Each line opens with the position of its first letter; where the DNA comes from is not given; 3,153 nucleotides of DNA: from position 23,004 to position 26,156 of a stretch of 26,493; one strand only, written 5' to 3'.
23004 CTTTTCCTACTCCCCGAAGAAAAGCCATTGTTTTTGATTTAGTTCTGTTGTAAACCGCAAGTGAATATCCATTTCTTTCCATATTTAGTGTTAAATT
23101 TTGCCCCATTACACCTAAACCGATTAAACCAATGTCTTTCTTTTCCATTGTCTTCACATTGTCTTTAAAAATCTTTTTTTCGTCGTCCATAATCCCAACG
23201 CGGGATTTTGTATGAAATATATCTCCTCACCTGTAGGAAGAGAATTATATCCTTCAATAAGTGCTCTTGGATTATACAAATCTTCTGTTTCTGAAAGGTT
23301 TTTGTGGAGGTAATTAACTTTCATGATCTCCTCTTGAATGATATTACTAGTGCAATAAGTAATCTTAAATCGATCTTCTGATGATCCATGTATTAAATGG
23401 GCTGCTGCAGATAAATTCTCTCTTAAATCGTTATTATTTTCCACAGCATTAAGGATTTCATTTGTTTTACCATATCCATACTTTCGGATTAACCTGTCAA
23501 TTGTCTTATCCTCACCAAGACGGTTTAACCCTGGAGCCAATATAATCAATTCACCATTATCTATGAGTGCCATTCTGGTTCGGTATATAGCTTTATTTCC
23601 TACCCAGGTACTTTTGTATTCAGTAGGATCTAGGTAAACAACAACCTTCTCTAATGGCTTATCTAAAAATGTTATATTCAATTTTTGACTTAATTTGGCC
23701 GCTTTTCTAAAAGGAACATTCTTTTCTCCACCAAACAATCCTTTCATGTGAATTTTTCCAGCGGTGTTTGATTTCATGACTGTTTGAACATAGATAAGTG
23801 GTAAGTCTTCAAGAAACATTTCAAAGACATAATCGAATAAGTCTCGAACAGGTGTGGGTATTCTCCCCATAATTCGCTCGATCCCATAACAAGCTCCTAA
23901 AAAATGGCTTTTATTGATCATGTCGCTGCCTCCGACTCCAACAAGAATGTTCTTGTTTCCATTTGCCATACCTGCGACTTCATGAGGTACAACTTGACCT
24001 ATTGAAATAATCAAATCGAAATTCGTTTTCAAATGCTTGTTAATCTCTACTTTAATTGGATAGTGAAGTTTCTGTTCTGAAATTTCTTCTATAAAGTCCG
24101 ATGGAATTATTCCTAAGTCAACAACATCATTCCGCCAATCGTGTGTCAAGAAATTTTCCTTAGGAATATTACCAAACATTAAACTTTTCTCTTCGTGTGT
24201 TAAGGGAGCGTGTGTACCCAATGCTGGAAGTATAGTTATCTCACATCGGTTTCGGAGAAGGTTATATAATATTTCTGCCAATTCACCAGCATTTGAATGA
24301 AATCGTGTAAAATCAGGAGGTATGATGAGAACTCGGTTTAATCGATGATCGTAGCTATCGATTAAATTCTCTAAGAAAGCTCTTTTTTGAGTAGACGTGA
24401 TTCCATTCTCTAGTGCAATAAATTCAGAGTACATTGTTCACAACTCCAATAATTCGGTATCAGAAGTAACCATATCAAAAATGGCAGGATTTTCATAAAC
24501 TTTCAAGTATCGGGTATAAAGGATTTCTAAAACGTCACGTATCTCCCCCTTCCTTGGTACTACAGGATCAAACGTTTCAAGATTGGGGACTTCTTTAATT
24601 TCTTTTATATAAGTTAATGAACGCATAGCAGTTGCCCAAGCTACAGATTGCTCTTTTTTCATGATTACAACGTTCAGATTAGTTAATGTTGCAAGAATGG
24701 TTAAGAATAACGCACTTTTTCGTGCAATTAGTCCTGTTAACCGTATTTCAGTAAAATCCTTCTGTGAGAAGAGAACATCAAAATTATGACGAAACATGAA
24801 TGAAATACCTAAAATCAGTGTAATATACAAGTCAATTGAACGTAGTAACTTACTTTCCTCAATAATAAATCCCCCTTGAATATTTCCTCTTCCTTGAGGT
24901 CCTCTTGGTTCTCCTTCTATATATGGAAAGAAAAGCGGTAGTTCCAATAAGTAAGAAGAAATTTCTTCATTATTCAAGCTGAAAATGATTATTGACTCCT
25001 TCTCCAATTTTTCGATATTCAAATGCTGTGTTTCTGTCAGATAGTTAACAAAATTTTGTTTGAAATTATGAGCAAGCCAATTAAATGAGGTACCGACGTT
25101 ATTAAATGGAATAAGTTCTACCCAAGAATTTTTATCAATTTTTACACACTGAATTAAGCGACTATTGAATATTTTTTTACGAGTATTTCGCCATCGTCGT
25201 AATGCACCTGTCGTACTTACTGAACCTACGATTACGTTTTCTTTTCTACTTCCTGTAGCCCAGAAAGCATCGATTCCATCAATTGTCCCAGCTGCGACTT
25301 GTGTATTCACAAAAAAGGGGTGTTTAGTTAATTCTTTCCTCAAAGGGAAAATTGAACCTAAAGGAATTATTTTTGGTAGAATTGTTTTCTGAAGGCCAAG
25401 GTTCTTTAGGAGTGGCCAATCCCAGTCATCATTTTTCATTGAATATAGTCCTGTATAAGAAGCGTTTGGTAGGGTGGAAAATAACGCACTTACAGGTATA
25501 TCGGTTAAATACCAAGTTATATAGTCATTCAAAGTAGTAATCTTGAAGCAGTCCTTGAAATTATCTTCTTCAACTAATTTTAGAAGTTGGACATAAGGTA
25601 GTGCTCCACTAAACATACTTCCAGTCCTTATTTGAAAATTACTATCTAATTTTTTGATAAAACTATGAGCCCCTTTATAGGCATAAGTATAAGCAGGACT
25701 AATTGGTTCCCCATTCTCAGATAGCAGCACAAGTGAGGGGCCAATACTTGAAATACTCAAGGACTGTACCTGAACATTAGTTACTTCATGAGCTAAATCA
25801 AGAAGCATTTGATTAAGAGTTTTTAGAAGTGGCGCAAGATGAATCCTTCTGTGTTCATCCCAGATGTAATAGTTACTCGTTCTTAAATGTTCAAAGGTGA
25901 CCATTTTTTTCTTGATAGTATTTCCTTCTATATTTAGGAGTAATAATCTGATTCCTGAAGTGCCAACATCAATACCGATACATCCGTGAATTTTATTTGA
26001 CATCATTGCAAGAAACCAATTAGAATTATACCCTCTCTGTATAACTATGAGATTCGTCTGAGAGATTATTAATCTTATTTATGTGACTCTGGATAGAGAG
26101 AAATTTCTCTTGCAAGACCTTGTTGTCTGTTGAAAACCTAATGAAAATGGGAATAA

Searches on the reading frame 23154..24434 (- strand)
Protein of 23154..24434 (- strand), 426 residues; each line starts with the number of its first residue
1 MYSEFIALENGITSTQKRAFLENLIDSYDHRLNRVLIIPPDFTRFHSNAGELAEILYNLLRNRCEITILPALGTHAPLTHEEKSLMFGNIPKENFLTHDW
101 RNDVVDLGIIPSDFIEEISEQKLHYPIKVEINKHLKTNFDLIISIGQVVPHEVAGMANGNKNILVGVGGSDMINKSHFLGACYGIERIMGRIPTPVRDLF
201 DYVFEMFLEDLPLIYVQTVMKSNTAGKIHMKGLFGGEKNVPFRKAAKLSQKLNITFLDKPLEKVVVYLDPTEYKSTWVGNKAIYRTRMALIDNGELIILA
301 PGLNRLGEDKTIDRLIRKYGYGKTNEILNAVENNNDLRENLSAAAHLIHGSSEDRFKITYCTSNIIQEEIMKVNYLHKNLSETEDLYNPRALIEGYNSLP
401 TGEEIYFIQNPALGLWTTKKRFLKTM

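Call 4: search_protein_families(library=pfam, proteins=[window:23154-24434:-])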
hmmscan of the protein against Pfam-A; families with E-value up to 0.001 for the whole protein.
window:23154-24434:- (426 aa): 1 family
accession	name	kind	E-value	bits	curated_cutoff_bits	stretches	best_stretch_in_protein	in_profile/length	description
PF09861.14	Lar_N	-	6.9e-18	65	23.3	1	31-179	53-194/204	Lactate racemase N-terminal domain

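Call 51: search_protein_families(library=ncbifam, proteins=[window:23154-24434:-], max_evalue=0.001)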
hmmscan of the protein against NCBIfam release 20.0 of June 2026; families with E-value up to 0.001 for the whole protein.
window:23154-24434:- (426 aa): 5 families
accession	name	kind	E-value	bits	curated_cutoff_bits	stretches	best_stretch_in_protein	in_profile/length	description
NF052594.1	NPN_18_hexonate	equivalog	9.4e-184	610.8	500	1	10-417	3-410/411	nickel-dependent putative hexonate epimerase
NF052593.1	NPN_racem_MAR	equivalog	1.8e-20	72.9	500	1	21-310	51-322/415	nickel-dependent malate racemase, LarAH6 family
NF033504.2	Ni_dep_LarA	equivalog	9.6e-12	44.3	460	1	32-177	61-198/422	nickel-dependent lactate racemase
NF052525.1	NPN_LarAH10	equivalog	2.4e-11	43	540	1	32-179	60-201/426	NPN-dependent 2-hydroxyacid racemase, LarAH10 family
NF052595.1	NPN_LarAH5_MAR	equivalog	7.2e-10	38.4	462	1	32-178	57-196/415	nickel-dependent malate racemase, LarAH5 family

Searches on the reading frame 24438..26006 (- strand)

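Call 4: search_protein_families(library=pfam, proteins=[window:24438-26006:-])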
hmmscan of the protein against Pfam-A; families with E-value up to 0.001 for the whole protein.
window:24438-26006:- (522 aa): 2 families
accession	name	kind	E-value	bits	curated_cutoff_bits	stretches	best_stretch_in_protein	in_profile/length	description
PF00370.27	FGGY_N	-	1e-21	78.1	28.8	1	10-225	3-218/245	FGGY family of carbohydrate kinases, N-terminal domain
PF02782.22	FGGY_C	-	0.00052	20.3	27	0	390-461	120-192/198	FGGY family of carbohydrate kinases, C-terminal domain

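Call 51: search_protein_families(library=ncbifam, proteins=[window:24438-26006:-], max_evalue=0.001)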
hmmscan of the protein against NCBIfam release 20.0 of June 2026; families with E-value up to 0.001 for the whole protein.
window:24438-26006:- (522 aa): 10 families
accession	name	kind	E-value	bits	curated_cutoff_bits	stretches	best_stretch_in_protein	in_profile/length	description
TIGR01312.1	XylB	equivalog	1.1e-31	109.9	380.25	1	10-479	1-451/481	xylulokinase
TIGR01314.1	gntK_FGGY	equivalog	3.4e-20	72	648.55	1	10-477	3-460/505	gluconokinase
NF008187.0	PRK10939.1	equivalog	1.2e-12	47.2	528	1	10-219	7-218/521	autoinducer-2 kinase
TIGR01311.1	glycerol_kin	equivalog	2.3e-11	42.7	590.35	1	11-221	5-222/496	glycerol kinase GlpK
TIGR02627.1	rhamnulo_kin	equivalog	1.8e-10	40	527.95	1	11-253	2-241/454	rhamnulokinase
NF003154.0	PRK04123.1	equivalog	3.9e-09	35.8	428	0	9-109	6-113/554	ribulokinase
NF007925.0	PRK10640.1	equivalog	9.3e-09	34.2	639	1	6-213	3-210/489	rhamnulokinase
NF000756.0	PRK00047.1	subfamily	2.7e-08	32.6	498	1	10-221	8-226/502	glycerol kinase GlpK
TIGR01315.1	5C_CHO_kinase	subfamily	7.2e-07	28.3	408.7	0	10-103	3-92/541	FGGY family pentulose kinase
NF011601.0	PRK15027.1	equivalog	0.00047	18.7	912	1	10-243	3-233/484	xylulokinase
